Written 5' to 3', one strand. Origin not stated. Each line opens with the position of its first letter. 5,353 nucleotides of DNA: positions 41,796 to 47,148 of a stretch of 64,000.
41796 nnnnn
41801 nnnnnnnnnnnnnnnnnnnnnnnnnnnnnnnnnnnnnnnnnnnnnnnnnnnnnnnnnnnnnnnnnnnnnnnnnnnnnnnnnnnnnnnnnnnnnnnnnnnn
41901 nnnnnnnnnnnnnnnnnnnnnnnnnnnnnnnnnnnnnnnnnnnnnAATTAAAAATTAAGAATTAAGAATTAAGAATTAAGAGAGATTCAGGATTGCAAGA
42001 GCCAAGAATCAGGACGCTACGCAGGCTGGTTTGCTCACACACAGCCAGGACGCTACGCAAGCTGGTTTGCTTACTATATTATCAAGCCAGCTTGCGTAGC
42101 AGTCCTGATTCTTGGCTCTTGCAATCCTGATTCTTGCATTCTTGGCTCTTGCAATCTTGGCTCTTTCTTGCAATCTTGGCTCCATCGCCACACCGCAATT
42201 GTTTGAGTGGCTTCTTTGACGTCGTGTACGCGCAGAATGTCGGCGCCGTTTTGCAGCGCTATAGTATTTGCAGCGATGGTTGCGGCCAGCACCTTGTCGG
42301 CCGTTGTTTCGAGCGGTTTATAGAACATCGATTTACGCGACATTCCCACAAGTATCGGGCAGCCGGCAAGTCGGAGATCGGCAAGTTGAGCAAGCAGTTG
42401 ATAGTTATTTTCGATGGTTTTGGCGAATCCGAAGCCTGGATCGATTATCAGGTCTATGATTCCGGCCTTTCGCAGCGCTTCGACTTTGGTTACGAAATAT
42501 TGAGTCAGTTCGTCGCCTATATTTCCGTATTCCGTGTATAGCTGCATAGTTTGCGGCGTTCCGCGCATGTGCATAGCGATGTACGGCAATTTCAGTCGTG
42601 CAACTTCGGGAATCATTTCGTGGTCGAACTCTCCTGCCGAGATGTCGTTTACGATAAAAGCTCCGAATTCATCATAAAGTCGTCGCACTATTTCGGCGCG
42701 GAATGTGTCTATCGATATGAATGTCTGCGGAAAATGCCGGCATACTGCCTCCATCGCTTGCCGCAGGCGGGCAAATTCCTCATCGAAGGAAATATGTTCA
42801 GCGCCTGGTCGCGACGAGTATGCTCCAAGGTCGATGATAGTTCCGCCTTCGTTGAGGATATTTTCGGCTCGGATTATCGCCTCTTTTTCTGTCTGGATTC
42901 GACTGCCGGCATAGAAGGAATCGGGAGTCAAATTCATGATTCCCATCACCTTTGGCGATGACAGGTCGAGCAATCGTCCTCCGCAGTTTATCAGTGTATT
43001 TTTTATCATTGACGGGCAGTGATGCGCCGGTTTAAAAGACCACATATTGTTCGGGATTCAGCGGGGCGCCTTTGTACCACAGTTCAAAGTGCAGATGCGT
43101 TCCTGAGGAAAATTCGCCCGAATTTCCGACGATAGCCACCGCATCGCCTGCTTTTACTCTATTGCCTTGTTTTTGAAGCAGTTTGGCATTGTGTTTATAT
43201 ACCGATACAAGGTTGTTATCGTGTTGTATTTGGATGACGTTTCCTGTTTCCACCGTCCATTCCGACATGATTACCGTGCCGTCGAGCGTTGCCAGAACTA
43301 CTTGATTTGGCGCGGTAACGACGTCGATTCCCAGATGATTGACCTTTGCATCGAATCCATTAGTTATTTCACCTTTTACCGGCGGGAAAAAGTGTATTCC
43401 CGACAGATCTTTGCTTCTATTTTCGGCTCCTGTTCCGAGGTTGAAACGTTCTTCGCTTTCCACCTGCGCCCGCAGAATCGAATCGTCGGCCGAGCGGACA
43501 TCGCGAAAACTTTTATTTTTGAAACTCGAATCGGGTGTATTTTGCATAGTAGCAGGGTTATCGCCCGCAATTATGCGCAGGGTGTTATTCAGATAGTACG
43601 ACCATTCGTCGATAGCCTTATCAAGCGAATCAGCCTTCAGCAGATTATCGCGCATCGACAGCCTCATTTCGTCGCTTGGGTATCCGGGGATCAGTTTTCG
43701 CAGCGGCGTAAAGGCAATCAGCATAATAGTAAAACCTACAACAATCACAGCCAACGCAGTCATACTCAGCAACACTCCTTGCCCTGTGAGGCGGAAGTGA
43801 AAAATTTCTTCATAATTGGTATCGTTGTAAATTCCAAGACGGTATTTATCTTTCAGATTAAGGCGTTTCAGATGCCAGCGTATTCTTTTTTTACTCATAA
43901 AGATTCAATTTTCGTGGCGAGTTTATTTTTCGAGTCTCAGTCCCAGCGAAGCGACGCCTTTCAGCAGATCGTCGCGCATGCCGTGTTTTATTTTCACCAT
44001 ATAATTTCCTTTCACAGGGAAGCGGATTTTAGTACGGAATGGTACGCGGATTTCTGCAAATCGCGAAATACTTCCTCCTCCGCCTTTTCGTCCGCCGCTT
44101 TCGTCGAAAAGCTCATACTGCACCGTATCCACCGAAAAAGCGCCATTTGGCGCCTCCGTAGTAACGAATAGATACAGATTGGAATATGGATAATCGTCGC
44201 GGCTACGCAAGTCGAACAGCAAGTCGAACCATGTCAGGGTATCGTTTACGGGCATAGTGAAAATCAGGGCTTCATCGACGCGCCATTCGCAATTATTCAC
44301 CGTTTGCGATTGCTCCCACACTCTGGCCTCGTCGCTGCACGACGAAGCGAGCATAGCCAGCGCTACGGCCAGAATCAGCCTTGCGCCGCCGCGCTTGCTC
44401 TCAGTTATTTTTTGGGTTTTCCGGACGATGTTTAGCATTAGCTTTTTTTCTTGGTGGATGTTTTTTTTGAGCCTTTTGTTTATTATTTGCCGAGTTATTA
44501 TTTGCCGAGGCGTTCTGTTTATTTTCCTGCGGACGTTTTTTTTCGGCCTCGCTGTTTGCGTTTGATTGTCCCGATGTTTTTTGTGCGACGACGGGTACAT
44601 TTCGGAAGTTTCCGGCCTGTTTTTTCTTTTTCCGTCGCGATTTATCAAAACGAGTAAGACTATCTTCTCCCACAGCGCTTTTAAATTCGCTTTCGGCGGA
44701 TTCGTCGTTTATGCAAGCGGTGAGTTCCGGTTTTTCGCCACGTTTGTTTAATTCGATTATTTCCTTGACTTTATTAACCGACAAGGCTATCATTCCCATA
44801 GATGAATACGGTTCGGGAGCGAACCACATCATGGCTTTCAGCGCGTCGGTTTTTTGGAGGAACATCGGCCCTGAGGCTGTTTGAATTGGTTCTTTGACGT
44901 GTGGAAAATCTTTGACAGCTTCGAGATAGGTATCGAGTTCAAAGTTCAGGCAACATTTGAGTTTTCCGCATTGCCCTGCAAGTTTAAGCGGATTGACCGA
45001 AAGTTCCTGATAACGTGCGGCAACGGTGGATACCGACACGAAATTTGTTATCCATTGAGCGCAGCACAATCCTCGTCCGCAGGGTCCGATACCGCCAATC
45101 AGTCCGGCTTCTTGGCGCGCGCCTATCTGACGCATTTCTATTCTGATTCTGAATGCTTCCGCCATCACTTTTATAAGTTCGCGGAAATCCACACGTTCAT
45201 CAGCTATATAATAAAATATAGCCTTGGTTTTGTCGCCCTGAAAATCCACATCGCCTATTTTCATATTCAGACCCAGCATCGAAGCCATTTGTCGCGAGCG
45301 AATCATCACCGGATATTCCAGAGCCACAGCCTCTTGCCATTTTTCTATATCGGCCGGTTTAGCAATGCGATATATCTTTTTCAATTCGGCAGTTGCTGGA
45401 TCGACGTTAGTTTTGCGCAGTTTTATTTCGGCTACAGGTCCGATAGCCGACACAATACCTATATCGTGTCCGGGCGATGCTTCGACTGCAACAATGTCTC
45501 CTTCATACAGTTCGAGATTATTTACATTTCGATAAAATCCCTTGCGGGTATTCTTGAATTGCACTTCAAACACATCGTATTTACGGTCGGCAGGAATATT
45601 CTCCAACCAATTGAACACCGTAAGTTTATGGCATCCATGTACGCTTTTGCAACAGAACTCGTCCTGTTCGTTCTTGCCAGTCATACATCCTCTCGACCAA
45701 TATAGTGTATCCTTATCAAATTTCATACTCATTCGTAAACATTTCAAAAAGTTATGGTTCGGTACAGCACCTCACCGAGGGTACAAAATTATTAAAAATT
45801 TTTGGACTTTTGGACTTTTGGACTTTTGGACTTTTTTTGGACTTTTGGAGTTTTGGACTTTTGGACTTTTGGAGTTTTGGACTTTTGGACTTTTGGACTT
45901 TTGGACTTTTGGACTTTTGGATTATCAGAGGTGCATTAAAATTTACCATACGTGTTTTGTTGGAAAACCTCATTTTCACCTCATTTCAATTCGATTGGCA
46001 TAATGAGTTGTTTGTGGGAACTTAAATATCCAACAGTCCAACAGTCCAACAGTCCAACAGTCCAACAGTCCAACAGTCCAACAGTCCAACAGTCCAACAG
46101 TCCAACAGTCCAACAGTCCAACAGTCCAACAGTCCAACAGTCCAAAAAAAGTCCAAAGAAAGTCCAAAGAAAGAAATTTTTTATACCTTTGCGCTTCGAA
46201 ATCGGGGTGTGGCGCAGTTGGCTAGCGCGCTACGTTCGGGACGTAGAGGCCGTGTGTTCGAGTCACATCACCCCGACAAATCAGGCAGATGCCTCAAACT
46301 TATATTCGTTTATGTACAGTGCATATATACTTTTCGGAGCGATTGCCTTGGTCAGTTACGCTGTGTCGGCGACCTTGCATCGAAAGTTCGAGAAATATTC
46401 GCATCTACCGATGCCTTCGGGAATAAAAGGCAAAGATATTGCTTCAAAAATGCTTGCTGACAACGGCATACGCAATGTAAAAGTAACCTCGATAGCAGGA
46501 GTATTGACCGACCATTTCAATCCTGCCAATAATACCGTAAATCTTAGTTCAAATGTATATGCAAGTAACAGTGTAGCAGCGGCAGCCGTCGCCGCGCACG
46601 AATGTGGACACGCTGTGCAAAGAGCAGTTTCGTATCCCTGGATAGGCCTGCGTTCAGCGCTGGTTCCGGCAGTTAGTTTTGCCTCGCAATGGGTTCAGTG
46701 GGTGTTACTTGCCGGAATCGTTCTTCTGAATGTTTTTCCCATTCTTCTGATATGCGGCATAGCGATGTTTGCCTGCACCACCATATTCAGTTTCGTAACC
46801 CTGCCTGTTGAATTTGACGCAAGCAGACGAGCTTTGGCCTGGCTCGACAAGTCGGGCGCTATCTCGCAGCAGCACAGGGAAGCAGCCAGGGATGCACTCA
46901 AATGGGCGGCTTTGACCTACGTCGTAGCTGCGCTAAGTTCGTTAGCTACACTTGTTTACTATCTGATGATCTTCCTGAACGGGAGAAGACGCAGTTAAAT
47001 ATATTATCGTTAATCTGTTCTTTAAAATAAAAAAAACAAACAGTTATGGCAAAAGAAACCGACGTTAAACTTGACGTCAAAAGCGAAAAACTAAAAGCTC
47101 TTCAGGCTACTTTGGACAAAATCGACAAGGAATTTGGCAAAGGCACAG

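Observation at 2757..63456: Abundant family of nested palindromic intergenic elements with a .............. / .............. core and heptad-repeat arms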

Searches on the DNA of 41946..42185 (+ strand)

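Call 68: search_dna_similar(query=window:41946-42185:+, collection=plasmids, mode=distant, max_evalue=0.01, max_rows=10)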
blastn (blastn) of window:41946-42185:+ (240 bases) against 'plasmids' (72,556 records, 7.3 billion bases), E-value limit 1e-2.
Records with a match: 8; places in all: 11; records where one place covers at least 80% of the query: 0.
Best place of each record, by identity: 95-99% 1; 90-95% 4; 80-90% 2; 60-80% 1.
By first word of the organism name: Anabaena 1; Haliovirga 1; Kovacikia 1; Bacillus 1; Nostoc 1; Serratia 1; Providencia 1; Bacteroides 1.
By predicted mobility (MOB-suite, as given by PLSDB): non-mobilizable 6; mobilizable 2.
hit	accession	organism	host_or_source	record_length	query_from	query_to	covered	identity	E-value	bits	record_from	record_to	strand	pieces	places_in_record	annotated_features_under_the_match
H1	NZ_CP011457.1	Anabaena sp. WA102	Mixed culture,Anderson Lake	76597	1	64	27%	77.6%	5e-3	49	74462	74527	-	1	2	none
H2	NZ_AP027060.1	Haliovirga abyssi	-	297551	11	49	16%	88.1%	4e-4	53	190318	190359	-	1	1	none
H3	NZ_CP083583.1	Kovacikia minuta CCNUW1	cell culture,fresh water lake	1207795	1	37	15%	91.9%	1e-4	55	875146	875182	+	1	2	record has no annotation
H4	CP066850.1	Bacillus mycoides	single cell,soil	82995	1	36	15%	91.7%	4e-4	53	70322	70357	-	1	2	none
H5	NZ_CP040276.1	Nostoc sp. C052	Blasia pusilla,pure culture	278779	1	36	15%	88.9%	5e-3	48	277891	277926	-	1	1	none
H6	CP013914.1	Serratia fonticola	Sesame,Mono isolate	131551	1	34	14%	91.2%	5e-3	49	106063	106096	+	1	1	none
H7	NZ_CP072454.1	Providencia sp. R33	rabbit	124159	6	36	13%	96.9%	1e-3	51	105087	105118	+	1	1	none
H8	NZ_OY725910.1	Bacteroides finegoldii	-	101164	7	37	13%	93.5%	5e-3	48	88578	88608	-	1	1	none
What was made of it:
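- Closest known: Heptanucleotide tandem repeats of Cyanobacteria, Beggiatoaceae and some Bacteroidetes. Same: AATTAAG-type arrays like those of E6 match cyanobacterial plasmids (call 68).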

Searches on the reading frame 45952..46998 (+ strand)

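Call 10: search_protein_families(library=pfam, proteins=[window:45952-46998:+])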
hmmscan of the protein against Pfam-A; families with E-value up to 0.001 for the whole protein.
window:45952-46998:+ (348 aa): 1 family
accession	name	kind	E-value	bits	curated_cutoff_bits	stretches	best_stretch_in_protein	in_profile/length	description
PF04298.18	Zn_peptidase_2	-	3.4e-81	272.4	27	1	125-341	2-217/218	Putative neutral zinc metallopeptidase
